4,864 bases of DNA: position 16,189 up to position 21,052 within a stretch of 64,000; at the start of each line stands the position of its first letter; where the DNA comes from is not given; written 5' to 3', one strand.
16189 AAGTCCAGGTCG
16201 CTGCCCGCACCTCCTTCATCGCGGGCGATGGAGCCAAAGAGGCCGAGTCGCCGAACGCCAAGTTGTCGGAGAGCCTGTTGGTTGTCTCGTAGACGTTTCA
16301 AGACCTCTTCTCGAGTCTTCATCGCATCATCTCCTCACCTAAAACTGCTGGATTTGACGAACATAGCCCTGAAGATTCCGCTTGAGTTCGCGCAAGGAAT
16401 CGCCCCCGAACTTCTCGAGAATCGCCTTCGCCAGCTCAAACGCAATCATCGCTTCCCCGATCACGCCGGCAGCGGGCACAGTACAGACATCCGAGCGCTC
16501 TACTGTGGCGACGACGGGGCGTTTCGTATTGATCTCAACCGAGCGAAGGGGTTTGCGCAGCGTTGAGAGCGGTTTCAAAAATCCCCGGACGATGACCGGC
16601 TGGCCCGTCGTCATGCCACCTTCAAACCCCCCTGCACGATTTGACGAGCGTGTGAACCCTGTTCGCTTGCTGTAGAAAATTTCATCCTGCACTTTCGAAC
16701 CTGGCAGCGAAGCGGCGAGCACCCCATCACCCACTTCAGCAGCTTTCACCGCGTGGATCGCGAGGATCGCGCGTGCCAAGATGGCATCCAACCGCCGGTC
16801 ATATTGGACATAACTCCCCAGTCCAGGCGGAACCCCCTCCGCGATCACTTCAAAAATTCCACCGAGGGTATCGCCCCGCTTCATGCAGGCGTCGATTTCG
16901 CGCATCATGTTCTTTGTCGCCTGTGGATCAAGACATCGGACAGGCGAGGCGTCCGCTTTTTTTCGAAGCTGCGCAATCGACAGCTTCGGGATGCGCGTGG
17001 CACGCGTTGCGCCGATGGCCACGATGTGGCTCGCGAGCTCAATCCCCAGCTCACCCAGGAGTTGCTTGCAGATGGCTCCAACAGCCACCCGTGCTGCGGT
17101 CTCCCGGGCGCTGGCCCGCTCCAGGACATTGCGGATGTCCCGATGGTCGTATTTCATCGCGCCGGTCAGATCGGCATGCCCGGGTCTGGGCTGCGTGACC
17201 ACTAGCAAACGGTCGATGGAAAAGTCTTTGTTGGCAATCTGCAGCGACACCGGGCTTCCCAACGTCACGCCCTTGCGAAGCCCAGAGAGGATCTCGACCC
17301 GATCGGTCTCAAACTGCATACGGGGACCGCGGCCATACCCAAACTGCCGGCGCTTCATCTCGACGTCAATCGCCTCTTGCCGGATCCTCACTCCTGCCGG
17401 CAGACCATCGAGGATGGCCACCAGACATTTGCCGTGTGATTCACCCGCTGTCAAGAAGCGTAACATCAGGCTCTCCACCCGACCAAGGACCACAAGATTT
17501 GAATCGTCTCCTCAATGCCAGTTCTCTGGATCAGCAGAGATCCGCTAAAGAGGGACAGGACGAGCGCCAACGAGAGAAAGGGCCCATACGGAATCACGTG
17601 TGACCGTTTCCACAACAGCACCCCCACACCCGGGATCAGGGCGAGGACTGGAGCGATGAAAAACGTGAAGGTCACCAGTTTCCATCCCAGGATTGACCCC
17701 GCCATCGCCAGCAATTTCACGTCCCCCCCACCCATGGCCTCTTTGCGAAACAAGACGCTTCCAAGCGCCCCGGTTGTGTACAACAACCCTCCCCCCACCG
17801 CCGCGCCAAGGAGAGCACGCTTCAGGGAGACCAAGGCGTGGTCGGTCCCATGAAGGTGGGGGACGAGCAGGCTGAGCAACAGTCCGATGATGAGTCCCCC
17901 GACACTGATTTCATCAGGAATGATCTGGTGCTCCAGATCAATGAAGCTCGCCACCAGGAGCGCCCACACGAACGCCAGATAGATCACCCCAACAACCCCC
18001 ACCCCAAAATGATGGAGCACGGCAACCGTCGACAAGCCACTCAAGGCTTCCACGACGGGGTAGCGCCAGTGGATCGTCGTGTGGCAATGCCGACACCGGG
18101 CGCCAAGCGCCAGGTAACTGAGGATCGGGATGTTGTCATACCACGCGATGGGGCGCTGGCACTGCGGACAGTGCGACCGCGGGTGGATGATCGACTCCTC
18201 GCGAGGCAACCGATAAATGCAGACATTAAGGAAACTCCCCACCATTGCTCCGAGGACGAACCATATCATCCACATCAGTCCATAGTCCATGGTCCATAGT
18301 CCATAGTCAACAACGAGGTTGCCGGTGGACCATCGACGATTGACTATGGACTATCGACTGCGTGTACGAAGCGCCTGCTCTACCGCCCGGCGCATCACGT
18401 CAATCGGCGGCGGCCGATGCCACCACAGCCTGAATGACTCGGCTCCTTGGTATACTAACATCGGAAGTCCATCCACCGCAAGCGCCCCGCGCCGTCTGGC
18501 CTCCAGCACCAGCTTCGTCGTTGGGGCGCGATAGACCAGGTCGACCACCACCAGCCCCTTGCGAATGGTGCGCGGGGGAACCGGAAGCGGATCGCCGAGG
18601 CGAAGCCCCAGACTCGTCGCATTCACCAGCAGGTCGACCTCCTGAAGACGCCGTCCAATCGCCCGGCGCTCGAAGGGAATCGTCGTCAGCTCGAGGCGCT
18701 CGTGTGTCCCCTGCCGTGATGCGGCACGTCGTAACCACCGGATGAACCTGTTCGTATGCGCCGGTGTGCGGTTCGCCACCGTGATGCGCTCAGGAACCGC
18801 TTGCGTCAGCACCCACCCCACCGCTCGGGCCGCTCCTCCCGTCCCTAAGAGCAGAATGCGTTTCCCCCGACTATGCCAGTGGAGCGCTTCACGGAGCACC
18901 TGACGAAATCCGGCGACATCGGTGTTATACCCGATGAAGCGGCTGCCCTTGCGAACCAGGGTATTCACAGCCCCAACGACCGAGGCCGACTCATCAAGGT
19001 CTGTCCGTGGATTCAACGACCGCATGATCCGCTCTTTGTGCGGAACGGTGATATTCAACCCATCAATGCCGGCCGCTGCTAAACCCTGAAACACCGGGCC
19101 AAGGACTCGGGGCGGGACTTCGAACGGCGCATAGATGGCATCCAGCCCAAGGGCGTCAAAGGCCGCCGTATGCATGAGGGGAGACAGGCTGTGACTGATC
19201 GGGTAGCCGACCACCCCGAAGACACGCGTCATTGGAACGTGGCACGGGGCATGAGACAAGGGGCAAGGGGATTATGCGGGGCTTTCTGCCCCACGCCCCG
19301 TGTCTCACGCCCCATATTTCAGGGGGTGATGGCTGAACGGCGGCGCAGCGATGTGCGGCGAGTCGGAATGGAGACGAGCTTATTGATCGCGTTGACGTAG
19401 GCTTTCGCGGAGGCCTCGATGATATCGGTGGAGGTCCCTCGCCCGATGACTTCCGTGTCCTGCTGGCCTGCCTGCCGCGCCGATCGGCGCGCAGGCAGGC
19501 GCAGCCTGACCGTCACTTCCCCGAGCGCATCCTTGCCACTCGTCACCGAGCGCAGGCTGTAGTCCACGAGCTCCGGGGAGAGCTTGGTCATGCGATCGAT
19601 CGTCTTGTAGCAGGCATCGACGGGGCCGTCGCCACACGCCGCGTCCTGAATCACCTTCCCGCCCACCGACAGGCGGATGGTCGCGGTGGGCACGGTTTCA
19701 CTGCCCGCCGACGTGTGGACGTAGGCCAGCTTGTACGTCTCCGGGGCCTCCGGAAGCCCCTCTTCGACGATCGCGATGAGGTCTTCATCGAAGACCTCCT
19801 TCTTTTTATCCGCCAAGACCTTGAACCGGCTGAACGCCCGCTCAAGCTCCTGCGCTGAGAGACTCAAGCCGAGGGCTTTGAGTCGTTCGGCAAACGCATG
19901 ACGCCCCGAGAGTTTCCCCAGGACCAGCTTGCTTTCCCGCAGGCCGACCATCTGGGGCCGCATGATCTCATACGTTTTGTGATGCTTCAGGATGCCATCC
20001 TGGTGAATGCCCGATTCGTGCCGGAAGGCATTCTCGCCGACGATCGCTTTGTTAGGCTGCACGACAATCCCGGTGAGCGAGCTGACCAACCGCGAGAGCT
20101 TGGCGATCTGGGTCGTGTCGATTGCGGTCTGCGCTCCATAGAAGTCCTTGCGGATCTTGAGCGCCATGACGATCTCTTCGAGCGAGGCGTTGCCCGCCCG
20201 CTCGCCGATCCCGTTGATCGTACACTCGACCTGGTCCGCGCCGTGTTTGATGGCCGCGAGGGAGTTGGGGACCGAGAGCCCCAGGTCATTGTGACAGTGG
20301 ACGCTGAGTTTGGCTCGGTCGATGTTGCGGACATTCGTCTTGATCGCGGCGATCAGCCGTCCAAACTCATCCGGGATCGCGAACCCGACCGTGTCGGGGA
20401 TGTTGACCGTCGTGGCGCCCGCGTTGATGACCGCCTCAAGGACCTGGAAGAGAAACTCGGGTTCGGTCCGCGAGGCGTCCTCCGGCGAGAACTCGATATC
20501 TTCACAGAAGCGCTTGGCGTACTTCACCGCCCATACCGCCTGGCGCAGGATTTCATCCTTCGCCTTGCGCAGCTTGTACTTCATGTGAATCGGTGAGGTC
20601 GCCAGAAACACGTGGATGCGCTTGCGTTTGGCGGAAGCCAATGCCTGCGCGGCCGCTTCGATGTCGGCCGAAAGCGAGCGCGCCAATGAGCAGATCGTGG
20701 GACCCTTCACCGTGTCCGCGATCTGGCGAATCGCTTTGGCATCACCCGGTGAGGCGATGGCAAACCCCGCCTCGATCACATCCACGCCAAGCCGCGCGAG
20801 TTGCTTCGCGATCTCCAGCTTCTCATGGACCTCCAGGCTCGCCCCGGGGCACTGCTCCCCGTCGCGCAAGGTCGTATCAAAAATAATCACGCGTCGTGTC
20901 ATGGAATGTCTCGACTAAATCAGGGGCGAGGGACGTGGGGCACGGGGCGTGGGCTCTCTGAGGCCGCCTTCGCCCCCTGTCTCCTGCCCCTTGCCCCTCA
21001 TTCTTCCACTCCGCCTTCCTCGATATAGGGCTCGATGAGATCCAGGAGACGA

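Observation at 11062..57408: Genome-wide style heptamer-repeat (GACAGAR / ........) element marking co-directional gene junctions and often translated into protein tails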

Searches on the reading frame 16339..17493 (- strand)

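Call 84: search_protein_families(library=pfam, max_evalue=0.00001, proteins=[window:16339-17493:-])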
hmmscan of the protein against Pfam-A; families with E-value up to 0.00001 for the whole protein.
window:16339-17493:- (384 aa): 1 family
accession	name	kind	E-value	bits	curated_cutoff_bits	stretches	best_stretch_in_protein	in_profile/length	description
PF01264.26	Chorismate_synt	-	3.5e-114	381.4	27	1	11-359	1-327/327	Chorismate synthase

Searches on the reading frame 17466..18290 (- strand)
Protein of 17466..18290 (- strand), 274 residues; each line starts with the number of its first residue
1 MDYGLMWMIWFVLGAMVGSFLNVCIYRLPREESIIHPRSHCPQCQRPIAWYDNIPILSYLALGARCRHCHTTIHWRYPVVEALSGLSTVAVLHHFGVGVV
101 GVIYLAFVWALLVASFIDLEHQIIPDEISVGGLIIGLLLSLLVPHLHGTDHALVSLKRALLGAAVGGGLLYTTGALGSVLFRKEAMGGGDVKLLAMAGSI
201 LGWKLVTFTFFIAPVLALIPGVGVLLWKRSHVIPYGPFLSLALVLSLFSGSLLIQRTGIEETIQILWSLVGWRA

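Call 24: search_protein_families(library=pfam, max_evalue=0.00001, proteins=[window:17466-18290:-])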
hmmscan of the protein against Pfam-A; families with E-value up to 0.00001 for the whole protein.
window:17466-18290:- (274 aa): 2 families
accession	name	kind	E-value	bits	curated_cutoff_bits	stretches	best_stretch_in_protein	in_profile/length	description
PF06750.18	A24_N_bact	-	2e-36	124.3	23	1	12-95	1-84/84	Bacterial Peptidase A24 N-terminal domain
PF01478.23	Peptidase_A24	-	2.2e-23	83.1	26.5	1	105-221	1-103/104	Type IV leader peptidase family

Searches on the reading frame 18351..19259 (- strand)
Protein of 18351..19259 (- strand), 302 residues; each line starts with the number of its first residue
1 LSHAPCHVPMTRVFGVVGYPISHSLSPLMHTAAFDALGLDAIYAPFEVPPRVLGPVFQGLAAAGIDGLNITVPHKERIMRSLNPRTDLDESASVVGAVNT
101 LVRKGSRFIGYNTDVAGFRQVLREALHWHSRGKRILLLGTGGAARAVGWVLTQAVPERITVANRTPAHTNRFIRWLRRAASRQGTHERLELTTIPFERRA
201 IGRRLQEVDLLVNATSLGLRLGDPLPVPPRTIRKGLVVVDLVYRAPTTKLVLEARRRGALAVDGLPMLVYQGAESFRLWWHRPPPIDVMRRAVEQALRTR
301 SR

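Call 24: search_protein_families(library=pfam, max_evalue=0.00001, proteins=[window:18351-19259:-])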
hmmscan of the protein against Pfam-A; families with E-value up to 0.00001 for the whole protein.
window:18351-19259:- (302 aa): 2 families
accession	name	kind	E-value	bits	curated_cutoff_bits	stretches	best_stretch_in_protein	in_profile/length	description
PF08501.16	Shikimate_dh_N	-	1.1e-24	86.8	27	1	16-101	1-83/83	Shikimate dehydrogenase substrate binding domain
PF18317.6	SDH_C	-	5.2e-13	48.9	25.8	1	264-294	1-31/31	Shikimate 5'-dehydrogenase C-terminal domain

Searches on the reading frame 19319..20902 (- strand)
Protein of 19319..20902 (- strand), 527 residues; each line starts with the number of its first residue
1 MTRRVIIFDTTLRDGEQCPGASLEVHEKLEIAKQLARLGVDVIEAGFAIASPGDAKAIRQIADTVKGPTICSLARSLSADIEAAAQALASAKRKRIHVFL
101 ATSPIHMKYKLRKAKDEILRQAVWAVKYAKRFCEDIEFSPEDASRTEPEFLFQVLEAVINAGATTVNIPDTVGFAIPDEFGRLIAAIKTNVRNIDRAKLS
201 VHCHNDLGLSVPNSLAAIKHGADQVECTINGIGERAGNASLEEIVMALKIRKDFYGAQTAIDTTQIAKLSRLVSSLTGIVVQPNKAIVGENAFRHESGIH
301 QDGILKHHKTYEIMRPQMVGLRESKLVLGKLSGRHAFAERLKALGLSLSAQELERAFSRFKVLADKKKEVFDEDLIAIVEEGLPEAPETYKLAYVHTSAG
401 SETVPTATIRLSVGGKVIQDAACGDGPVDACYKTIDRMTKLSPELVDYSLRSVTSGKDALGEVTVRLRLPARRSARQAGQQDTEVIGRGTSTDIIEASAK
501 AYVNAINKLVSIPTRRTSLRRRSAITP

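Call 8: search_protein_families(library=pfam, proteins=[window:19319-20902:-])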
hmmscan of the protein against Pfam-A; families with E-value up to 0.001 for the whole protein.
window:19319-20902:- (527 aa): 3 families
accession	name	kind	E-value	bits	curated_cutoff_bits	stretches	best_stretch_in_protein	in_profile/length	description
PF00682.25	HMGL-like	-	6.4e-97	324.4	29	1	4-273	1-260/260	HMGL-like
PF08502.15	LeuA_dimer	-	4e-35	121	24.9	1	369-509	1-130/131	LeuA allosteric (dimerisation) domain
PF22617.1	HCS_D2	-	4.8e-30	104.2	27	1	287-368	1-82/82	Homocitrate synthase post-HMGL domain-like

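Call 9: find_encoding_contigs(protein=window:19319-20902:-, flank=3000, max_places=4)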
Protein window:19319-20902:- (527 aa): no gene with exactly this product is on record in the collection.
